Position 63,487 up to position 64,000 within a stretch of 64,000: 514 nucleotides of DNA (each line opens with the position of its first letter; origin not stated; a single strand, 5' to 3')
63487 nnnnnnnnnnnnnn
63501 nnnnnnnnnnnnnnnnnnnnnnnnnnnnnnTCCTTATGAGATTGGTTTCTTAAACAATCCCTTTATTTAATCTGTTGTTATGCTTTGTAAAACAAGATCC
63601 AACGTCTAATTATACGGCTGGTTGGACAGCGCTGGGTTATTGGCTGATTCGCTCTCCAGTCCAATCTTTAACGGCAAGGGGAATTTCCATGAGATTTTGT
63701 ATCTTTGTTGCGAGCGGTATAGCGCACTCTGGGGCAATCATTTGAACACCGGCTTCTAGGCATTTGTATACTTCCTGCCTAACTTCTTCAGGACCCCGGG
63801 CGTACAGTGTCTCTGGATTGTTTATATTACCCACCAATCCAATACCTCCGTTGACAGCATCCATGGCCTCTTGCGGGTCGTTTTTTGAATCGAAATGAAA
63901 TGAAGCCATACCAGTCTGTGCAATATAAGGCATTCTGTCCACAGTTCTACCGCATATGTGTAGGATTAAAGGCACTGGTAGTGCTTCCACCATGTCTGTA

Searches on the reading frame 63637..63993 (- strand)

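Call 109: search_protein_families(library=pfam, proteins=[window:63637-63993:-], max_evalue=0.001)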
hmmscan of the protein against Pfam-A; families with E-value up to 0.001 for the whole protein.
window:63637-63993:- (118 aa): 1 family
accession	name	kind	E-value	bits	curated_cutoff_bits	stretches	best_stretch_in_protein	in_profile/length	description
PF01208.23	URO-D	-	1.7e-18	67.2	23.9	1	7-110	239-345/346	Uroporphyrinogen decarboxylase (URO-D)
